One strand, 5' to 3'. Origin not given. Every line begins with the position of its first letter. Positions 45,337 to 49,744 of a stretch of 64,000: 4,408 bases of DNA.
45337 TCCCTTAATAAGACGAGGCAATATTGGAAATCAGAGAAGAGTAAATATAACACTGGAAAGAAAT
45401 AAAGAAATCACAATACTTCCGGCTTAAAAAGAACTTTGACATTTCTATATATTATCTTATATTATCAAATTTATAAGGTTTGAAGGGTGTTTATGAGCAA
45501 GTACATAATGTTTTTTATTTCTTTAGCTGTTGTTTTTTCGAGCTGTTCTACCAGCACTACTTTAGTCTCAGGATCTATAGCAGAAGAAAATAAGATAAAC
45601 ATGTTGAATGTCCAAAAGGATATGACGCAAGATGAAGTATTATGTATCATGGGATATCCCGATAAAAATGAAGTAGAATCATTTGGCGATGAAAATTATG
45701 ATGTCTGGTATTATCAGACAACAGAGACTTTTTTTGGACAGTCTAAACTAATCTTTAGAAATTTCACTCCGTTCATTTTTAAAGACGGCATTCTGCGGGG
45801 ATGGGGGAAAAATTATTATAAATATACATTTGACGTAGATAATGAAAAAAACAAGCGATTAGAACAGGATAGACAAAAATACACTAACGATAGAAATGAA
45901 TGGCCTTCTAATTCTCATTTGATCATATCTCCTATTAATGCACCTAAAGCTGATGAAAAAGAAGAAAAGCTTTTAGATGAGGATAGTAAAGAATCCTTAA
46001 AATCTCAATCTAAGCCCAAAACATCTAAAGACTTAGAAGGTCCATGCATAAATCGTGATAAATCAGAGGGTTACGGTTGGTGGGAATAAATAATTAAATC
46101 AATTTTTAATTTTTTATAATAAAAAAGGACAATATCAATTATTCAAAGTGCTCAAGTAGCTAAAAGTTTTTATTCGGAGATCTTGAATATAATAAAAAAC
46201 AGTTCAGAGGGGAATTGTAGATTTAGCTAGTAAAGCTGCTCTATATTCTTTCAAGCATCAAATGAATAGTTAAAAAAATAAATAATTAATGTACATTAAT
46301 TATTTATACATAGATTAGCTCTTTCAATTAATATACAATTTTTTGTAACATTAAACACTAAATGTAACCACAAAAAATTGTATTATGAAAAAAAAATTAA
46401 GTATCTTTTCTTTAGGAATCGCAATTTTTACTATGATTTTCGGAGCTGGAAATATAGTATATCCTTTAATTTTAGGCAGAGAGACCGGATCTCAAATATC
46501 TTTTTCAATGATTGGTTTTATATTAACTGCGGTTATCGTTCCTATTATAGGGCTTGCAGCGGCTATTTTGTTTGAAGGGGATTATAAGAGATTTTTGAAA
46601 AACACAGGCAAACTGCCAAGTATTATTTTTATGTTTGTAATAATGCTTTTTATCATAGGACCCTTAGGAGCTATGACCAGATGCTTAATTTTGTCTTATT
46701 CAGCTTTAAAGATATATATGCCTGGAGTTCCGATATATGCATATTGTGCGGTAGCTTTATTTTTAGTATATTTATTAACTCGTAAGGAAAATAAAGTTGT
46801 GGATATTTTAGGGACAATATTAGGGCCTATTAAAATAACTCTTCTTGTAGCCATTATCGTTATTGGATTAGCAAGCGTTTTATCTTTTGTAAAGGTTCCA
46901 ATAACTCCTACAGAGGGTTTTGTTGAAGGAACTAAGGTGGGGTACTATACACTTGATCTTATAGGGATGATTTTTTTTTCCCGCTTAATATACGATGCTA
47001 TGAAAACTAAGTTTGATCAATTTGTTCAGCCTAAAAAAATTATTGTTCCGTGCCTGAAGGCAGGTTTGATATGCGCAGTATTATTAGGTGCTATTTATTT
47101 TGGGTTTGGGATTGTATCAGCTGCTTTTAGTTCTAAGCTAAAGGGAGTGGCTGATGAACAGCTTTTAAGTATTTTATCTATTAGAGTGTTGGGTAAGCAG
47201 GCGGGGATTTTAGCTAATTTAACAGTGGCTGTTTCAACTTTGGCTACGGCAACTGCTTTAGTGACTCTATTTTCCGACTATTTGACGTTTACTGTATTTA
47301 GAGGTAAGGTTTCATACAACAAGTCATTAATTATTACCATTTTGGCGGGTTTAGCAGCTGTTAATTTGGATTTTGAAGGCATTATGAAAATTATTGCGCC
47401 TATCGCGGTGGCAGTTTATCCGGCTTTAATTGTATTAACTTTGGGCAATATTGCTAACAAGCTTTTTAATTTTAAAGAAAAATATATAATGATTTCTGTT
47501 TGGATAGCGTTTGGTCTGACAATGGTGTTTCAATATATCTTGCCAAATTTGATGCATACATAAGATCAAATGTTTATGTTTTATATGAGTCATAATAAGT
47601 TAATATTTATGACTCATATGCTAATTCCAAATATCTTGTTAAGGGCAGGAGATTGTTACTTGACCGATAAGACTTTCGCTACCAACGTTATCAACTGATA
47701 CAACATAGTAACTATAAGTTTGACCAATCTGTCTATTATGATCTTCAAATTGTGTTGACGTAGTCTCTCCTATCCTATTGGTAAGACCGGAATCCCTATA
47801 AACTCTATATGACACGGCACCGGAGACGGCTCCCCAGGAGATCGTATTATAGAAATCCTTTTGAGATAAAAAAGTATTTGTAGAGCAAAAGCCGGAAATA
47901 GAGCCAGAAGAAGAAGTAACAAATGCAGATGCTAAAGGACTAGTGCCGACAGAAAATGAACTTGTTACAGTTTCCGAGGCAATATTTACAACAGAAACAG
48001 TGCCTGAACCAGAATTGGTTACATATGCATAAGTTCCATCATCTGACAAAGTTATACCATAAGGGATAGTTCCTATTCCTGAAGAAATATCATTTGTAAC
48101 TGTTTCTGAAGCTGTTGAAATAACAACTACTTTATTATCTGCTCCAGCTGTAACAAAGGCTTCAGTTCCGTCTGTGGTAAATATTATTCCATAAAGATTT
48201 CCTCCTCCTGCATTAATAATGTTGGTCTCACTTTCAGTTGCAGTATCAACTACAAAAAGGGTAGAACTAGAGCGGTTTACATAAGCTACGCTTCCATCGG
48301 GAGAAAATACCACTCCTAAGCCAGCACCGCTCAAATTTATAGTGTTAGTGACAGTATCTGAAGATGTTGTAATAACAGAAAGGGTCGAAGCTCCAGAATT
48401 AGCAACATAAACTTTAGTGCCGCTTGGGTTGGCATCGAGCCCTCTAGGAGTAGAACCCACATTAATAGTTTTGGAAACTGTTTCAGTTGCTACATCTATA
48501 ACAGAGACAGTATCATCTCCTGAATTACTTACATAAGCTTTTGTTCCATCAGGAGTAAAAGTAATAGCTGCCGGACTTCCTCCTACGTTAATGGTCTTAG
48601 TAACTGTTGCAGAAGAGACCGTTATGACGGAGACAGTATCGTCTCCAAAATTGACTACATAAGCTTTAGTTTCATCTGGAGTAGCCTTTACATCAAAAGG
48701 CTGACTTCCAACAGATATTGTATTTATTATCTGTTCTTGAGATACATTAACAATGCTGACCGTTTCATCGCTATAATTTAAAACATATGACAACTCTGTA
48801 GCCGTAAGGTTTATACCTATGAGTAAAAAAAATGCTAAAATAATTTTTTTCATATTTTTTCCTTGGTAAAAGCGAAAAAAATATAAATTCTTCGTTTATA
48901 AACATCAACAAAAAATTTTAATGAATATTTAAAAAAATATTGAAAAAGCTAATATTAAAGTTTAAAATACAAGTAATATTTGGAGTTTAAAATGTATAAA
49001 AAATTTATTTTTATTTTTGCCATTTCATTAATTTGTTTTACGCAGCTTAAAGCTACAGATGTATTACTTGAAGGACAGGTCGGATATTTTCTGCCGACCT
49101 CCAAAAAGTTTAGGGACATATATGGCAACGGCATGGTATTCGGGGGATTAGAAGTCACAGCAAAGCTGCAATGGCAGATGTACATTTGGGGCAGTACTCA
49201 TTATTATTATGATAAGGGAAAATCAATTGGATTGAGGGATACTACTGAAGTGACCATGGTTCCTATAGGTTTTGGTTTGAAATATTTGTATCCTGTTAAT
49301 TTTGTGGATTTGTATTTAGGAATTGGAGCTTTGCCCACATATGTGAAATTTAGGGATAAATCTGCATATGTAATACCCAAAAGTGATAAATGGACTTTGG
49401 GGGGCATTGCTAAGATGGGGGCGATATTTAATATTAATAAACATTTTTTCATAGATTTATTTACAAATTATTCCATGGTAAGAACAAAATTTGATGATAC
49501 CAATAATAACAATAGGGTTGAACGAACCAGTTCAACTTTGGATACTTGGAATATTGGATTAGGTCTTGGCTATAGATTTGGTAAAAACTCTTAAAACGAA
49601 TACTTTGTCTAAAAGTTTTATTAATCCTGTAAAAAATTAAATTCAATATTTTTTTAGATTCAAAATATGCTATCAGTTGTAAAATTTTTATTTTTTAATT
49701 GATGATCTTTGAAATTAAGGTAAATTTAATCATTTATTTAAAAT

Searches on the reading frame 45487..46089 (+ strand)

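Call 38: search_protein_families(library=pfam, proteins=[window:45487-46089:+], max_evalue=0.001)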
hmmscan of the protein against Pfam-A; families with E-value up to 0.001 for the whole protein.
window:45487-46089:+ (200 aa): 1 family
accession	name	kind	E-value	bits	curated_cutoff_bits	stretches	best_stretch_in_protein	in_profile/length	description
PF11399.14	DUF3192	-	1.7e-09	38.1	26.9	1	33-112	22-100/101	Protein of unknown function (DUF3192)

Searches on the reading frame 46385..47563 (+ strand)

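Call 38: search_protein_families(library=pfam, proteins=[window:46385-47563:+], max_evalue=0.001)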
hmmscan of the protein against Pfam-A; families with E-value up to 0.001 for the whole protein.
window:46385-47563:+ (392 aa): 1 family
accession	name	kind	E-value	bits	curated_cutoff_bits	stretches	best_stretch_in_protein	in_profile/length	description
PF05525.19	Branch_AA_trans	-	2.1e-53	182.3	22.3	1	6-378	4-379/429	Branched-chain amino acid transport protein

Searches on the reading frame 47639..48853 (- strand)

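Call 38: search_protein_families(library=pfam, proteins=[window:47639-48853:-], max_evalue=0.001)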
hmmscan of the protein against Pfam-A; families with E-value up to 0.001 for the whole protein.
window:47639-48853:- (404 aa): 10 families
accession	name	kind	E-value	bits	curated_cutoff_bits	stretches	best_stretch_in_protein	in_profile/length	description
PF21783.3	YNCE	-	1.3e-19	71.2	27.1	2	17-103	37-123/339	YNCE-like beta-propeller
PF25174.1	Beta-prop_THOC3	-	2.5e-15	56.7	305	1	71-305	23-256/272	THOC3 beta-propeller domain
PF10282.15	Lactonase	-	1e-12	48.4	21.7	1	85-167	237-324/344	Lactonase, 7-bladed beta-propeller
PF25172.1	Beta-prop_WDR3_2nd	-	1.9e-09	37.6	140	1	148-246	12-108/293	WDR3 second beta-propeller domain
PF23414.1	Beta-prop_EML_2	-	2.6e-09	37.3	90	1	138-293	3-155/266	Echinoderm microtubule-associated protein second beta-propeller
PF02239.22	Cytochrom_D1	-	6.9e-09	35.1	25.5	1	28-138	246-361/368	Cytochrome D1 heme domain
PF08450.18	SGL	-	2.7e-07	30.9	26.3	0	167-296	42-168/246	SMP-30/Gluconolactonase/LRE-like region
PF24684.1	Vgb_lyase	-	3.3e-05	23.3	50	1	49-277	54-280/290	Virginiamycin B lyase family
PF25173.1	Beta-prop_WDR3_1st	-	8.5e-05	22.8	154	0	25-128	4-107/184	WDR3 first beta-propeller domain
PF24814.1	WD40_Prp19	-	0.00098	18.7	320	0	71-229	28-189/281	Prp19 WD40 domain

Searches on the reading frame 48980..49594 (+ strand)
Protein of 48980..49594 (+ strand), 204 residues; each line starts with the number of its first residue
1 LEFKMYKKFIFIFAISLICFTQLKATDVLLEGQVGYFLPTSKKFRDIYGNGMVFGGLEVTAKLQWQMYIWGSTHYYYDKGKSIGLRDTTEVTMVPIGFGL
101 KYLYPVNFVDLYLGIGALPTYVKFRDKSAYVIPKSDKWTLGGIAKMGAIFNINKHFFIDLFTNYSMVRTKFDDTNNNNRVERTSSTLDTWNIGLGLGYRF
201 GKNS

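Call 38: search_protein_families(library=pfam, proteins=[window:48980-49594:+], max_evalue=0.001)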
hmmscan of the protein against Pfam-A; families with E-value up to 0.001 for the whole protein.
window:48980-49594:+ (204 aa): 1 family
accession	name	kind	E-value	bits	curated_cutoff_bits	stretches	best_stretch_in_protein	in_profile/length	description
PF13505.12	OMP_b-brl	-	1.6e-07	32.1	28.7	1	28-200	22-175/175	Outer membrane protein beta-barrel domain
